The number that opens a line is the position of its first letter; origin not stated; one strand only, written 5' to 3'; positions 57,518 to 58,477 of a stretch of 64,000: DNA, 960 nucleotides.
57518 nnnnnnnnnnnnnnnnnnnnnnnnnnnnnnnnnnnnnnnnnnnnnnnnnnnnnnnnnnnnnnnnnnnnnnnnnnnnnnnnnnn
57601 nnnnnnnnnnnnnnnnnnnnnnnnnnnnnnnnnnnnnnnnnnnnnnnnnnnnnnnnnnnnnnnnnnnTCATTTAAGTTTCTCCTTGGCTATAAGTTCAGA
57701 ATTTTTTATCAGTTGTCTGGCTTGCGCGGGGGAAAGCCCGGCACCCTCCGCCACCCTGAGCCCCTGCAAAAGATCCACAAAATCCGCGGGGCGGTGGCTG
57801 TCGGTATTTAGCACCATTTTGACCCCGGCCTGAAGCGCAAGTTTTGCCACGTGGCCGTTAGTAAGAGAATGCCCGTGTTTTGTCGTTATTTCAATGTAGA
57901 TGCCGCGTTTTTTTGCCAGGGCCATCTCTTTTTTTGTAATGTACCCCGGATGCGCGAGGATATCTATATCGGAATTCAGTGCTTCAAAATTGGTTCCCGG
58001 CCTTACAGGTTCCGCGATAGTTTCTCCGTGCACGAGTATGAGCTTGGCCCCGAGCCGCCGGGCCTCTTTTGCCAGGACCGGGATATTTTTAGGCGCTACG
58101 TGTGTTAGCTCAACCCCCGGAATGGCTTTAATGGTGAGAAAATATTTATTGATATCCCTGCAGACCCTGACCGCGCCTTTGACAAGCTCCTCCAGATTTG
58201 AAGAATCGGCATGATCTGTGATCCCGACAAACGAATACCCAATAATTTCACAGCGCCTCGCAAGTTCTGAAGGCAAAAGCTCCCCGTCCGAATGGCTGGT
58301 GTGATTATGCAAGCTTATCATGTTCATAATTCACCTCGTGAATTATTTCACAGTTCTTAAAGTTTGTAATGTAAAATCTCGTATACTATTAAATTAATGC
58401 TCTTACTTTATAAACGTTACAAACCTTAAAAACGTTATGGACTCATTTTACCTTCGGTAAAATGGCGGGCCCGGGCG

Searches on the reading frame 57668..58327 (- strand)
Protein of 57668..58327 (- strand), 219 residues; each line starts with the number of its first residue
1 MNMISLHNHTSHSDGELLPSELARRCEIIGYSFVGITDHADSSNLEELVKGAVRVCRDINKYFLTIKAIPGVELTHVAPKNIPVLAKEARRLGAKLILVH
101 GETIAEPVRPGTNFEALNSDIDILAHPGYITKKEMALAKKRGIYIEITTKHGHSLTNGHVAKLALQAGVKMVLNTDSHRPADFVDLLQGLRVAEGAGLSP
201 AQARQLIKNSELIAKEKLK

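Call 38: search_protein_families(library=pfam, proteins=[L019:984-1364:+, L019:1543-2145:+, L019:2226-2735:+, L019:3164-3583:+, L019:3583-5676:+, L019:5673-6281:+, L019:8533-9171:+, L019:9137-9688:+, L019:9688-10722:+, L019:6293-7822:+], max_evalue=0.05)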
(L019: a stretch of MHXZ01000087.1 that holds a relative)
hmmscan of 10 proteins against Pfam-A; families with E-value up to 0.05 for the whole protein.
L019:984-1364:+ (126 aa): 0 families

L019:1543-2145:+ (200 aa): 1 family
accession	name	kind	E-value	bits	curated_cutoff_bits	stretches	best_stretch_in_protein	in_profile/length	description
PF08281.18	Sigma70_r4_2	-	0.012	15.7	25.7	1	157-188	23-54/54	Sigma-70, region 4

L019:2226-2735:+ (169 aa): 0 families

L019:3164-3583:+ (139 aa): 3 families
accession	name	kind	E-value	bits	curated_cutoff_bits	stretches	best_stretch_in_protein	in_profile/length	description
PF01363.27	FYVE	-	2e-05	25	27.8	1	68-123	6-64/67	FYVE zinc finger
PF21344.3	Zn_ribbon_LysW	-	0.014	15.5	27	1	96-120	3-27/46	Alpha-aminoadipate carrier protein LysW-like, globular domain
PF01485.27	IBR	-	0.046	14.2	24.3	1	68-102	16-58/65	IBR domain, a half RING-finger domain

L019:3583-5676:+ (697 aa): 2 families
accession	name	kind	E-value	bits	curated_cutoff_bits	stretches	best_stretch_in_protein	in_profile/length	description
PF25213.1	HVO_A0261_N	-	0.011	16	35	1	492-543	4-54/86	HVO_A0261 N-terminal domain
PF09339.16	HTH_IclR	-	0.013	15.6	22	1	503-543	7-48/52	IclR helix-turn-helix domain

L019:5673-6281:+ (202 aa): 1 family
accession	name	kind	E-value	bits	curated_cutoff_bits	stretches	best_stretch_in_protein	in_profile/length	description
PF01025.24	GrpE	-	4.2e-10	40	25.8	1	46-191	19-163/165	GrpE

L019:8533-9171:+ (212 aa): 0 families

L019:9137-9688:+ (183 aa): 8 families
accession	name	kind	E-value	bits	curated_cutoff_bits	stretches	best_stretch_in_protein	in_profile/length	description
PF07719.23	TPR_2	-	1.6e-05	25.1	27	1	131-156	2-27/34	Tetratricopeptide repeat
PF18768.7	RNPP_C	-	1.6e-05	24.9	26.5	1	80-147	103-171/213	RNPP family C-terminal domain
PF00515.34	TPR_1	-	0.00048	20.3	27.8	1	131-156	2-27/34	Tetratricopeptide repeat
PF13424.12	TPR_12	-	0.00089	19.8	30.1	1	107-159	17-74/77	Tetratricopeptide repeat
PF13374.12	TPR_10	-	0.00097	19.5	27.5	1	132-156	4-28/42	Tetratricopeptide repeat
PF19529.4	DUF6057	-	0.0084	15.5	29.8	0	130-153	342-365/569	Family of unknown function (DUF6057)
PF13174.12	TPR_6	-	0.013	16.6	26.3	0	131-156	1-26/33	Tetratricopeptide repeat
PF07720.18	TPR_3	-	0.03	14.9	20.7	0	136-157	7-28/34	Tetratricopeptide repeat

L019:9688-10722:+ (344 aa): 2 families
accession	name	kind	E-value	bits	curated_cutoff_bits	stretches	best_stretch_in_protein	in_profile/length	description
PF01896.25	DNA_primase_S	-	0.00036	21.4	26.8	1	70-122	1-63/163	DNA primase small subunit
PF21686.3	LigD_Prim-Pol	-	0.015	15.3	27.4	1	68-145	103-176/254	LigD, primase-polymerase domain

L019:6293-7822:+ (509 aa): 4 families
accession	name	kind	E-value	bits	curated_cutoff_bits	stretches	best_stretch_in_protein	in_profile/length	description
PF00012.26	HSP70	-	6.6e-77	259.5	20.6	1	7-502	2-501/599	Hsp70 protein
PF06723.19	MreB_Mbl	-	4.7e-16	59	27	1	5-354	2-318/327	MreB/Mbl protein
PF08841.16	DDR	-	2.8e-05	23.8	24.6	1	170-332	130-297/328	Diol dehydratase reactivase ATPase-like domain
PF22128.2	Alp7A_like_C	-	0.048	13.9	22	0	175-192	2-19/156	Alp7A C-terminal domain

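Call 39: search_protein_families(library=pfam, proteins=[L017:4791-5825:+, L017:6390-7745:+, L017:4538-4840:+, L017:8817-9230:+], max_evalue=0.05)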
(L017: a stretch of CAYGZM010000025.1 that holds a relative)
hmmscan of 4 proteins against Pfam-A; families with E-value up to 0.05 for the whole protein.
L017:4791-5825:+ (344 aa): 3 families
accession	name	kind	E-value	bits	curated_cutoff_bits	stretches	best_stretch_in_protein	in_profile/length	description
PF13672.11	PP2C_2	-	7.8e-15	55.4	24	1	55-249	25-194/209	Protein phosphatase 2C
PF00481.26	PP2C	-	2.4e-14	54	20.3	2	71-173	39-141/255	Protein phosphatase 2C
PF07228.17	SpoIIE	-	2.9e-08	34.3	25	1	192-278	95-189/192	Stage II sporulation protein E (SpoIIE)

L017:6390-7745:+ (451 aa): 14 families
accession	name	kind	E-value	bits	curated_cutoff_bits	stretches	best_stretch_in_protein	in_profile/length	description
PF00069.31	Pkinase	-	3e-36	125.6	31.7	1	33-276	1-243/263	Protein kinase domain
PF07714.23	PK_Tyr_Ser-Thr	-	9.4e-24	84.5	23.1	1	37-257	5-229/258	Protein tyrosine and serine/threonine kinase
PF01636.29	APH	-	1.9e-08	34.8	23.2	2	73-150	37-109/239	Phosphotransferase enzyme family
PF00498.31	FHA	-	3.2e-06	27.9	20.7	1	387-439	10-64/67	FHA domain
PF03109.22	ABC1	-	1e-05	25.2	22.9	1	87-193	124-228/244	ABC1 atypical kinase-like domain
PF12773.13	DZR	-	3e-05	24.5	27.3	1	304-352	1-45/45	Double zinc ribbon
PF18912.6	DZR_2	-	5.6e-05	23.3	27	2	300-351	7-55/56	Double zinc ribbon domain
PF17667.7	Pkinase_fungal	-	9.2e-05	21.8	24.1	1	138-210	292-373/387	Fungal protein kinase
PF16697.10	Yop-YscD_cpl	-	0.0053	17.4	33.2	1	366-428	4-69/94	Inner membrane component of T3SS, cytoplasmic domain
PF13240.11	Zn_Ribbon_1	-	0.0065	16.7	25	1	303-325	1-23/23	zinc-ribbon domain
PF24463.1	DUF7577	-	0.012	15.7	28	1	301-325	2-26/27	Domain of unknown function (DUF7577)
PF06293.20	Kdo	-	0.024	14.5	21.3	1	105-180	91-170/207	Lipopolysaccharide kinase (Kdo/WaaP) family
PF01163.29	RIO1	-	0.034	14.2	22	0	95-176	74-148/187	RIO domain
PF17032.10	Zn_ribbon_15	-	0.04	15.1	28.9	1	301-322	52-73/73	zinc-ribbon family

L017:4538-4840:+ (100 aa): 0 families

L017:8817-9230:+ (137 aa): 1 family
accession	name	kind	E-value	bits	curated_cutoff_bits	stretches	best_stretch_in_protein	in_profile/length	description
PF01730.21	UreF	-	0.047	14.4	23.3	0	66-91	55-80/151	UreF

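Call 50: search_protein_families(library=padloc, proteins=[L017:4791-5825:+, L017:6390-7745:+, L017:7758-8594:+, L017:1991-3331:+, L019:3583-5676:+, L019:7842-8582:+], max_evalue=0.1)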
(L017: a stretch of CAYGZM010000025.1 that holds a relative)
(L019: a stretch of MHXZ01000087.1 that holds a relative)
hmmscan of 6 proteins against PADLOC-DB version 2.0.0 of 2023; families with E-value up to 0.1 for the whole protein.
L017:4791-5825:+ (344 aa): 1 family
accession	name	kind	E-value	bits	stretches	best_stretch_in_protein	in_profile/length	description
PDLC04518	PDC-M21C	-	0.00089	16.5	1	55-230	31-186/243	-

L017:6390-7745:+ (451 aa): 35 families (the best 25 are shown)
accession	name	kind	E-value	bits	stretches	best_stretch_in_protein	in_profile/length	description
PDLC04042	PD-T4-6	-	1.4e-64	216.5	1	26-295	4-273/292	-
PDLC04060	PD-T4-6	-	3.6e-62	208.9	1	25-291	2-266/486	-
PDLC04053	PD-T4-6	-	1.3e-60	203.5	1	30-295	8-272/311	-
PDLC04043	PD-T4-6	-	1.3e-59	200.4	1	31-296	15-279/452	-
PDLC04061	PD-T4-6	-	1.4e-58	197.6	1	24-316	9-301/510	-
PDLC04047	PD-T4-6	-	2.8e-56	189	1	24-292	3-270/327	-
PDLC04054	PD-T4-6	-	3.6e-56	189.1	1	29-313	8-296/347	-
PDLC04039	PD-T4-6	-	8.8e-55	184.5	1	24-292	8-273/458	-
PDLC04057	PD-T4-6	-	1.2e-53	180.7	1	25-292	2-268/443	-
PDLC04048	PD-T4-6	-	2.5e-49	166.6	1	24-293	3-271/354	-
PDLC04138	mad6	-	5.4e-49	165.7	1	26-289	46-308/659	mads_6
PDLC04041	PD-T4-6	-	3.6e-48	162.9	1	31-300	28-299/443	-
PDLC04052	PD-T4-6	-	2e-45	153.9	1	29-306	7-292/496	-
PDLC04040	PD-T4-6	-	3.5e-42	142.8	1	39-292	2-263/547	-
PDLC01088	C3a189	-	2.4e-39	133.5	1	39-293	5-260/840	kinase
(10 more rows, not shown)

L017:7758-8594:+ (278 aa): 1 family
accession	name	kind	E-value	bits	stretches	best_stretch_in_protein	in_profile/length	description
PDLC00275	PtuA1|PtuA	-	0.0037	14.6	1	196-247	259-309/348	AAA ATPase domain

L017:1991-3331:+ (446 aa): 11 families
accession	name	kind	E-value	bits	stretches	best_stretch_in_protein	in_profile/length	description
PDLC04140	mad8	-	2.4e-11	41.7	1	98-396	26-258/314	mads_8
PDLC02806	SspH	-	0.00024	16.7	1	90-146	1529-1583/1766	SspH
PDLC04103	HerA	-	0.0024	14.3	1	58-152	130-218/579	-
PDLC02793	SspF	-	0.0055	13.2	1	96-133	49-86/600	SspF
PDLC02684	DndH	-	0.0075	11.8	1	100-148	1368-1417/1715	DndH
PDLC02217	RdrA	-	0.02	11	1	97-142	69-116/850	-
PDLC00289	PtuA1|PtuA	-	0.021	11.9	1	101-130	29-59/404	AAA ATPase domain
PDLC00268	PtuA1|PtuA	-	0.025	12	1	94-128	22-54/411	AAA ATPase domain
PDLC00125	GajB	-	0.037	10.8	1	99-138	18-54/669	UrvD helicase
PDLC02796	SspF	-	0.043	10.8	1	95-125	44-74/525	SspF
PDLC02804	SspH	-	0.049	9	1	101-146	1335-1378/1561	SspH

L019:3583-5676:+ (697 aa): 3 families
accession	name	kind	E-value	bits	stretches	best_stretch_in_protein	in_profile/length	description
PDLC04140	mad8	-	2e-11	42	1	116-430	28-289/314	mads_8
PDLC01879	CARF3--CARF_TM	-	0.0012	16.6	1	496-571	153-218/222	-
PDLC01848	CARF3--CARF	-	0.037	11.7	1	497-546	135-182/197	-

L019:7842-8582:+ (246 aa): 0 families

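Call 51: search_protein_families(library=ncbifam, proteins=[L019:3583-5676:+], max_evalue=0.01)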
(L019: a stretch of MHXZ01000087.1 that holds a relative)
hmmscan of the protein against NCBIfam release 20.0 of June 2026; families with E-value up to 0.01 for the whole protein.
L019:3583-5676:+ (697 aa): 2 families
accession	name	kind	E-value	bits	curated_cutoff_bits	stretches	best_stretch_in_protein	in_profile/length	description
NF041017.1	DNA_import_CedB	equivalog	0.00038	19.2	700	1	109-387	268-530/590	DNA import protein CedB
NF040939.2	trans_reg_lrs14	equivalog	0.0076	16.3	90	0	497-554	19-77/103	Lrs14 family HTH-type transcriptional regulator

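Call 69: find_encoding_contigs(protein=window:57668-58327:-, flank=6000, max_places=10)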
Protein window:57668-58327:- (219 aa): 21 contigs read that carry it; 10 places shown.
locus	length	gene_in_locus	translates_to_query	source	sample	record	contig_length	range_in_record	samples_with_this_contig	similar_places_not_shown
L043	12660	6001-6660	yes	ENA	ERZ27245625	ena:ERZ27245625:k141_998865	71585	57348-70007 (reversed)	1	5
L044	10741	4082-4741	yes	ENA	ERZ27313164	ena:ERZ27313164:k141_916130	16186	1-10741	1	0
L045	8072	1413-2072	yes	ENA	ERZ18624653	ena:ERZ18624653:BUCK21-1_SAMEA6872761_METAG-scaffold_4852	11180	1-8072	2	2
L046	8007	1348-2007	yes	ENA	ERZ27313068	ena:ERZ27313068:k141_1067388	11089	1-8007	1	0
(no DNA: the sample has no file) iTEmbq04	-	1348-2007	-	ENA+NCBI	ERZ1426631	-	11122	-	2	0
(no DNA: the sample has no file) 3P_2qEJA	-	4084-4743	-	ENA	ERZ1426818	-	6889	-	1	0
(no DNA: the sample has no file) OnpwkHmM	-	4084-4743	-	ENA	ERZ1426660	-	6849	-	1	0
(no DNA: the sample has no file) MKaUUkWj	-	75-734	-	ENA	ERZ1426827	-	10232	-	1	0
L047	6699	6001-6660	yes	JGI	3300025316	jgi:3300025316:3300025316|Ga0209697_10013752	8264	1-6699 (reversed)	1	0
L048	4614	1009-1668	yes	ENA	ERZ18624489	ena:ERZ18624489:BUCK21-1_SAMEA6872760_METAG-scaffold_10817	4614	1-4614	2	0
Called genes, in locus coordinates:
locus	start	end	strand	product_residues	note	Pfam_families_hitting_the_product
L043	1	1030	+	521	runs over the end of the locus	PF00012:HSP70, PF06723:MreB_Mbl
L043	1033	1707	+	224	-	PF05762:VWA_CoxE (weak), PF00092:VWA, PF13519:VWA_2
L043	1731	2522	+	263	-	-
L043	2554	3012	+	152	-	-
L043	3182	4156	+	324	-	PF22548:AEP-TOTE, PF08708:PriCT_1 (weak)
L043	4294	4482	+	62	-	PF12728:HTH_17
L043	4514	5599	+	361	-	PF24624:Int_N, PF00589:Phage_integrase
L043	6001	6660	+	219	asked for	PF02811:PHP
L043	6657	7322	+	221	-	PF14559:TPR_19 (weak), PF00515:TPR_1 (weak), PF07719:TPR_2 (weak), PF13424:TPR_12, PF13432:TPR_16, PF00515:TPR_1 (weak), PF13424:TPR_12, PF14559:TPR_19, +12 more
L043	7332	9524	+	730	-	PF03065:Glyco_hydro_57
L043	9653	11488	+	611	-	PF01094:ANF_receptor (faint), PF13458:Peripla_BP_6 (weak)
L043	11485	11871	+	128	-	PF04892:VanZ-LLP1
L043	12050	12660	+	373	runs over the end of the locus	-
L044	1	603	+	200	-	?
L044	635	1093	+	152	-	-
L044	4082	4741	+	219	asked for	PF02811:PHP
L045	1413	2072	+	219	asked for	PF02811:PHP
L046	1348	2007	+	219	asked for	PF02811:PHP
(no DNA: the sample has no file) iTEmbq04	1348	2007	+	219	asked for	PF02811:PHP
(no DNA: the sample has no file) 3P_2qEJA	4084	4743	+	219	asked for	PF02811:PHP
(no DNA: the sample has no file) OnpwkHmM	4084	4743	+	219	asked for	PF02811:PHP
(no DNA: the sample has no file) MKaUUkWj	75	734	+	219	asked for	PF02811:PHP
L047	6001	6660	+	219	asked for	PF02811:PHP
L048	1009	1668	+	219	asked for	PF02811:PHP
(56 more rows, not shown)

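Call 88: search_protein_families(library=phrogs, proteins=[L019:3583-5676:+], max_evalue=0.001)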
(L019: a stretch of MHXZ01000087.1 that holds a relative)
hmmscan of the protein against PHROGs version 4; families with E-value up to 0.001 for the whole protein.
L019:3583-5676:+ (697 aa): 0 families
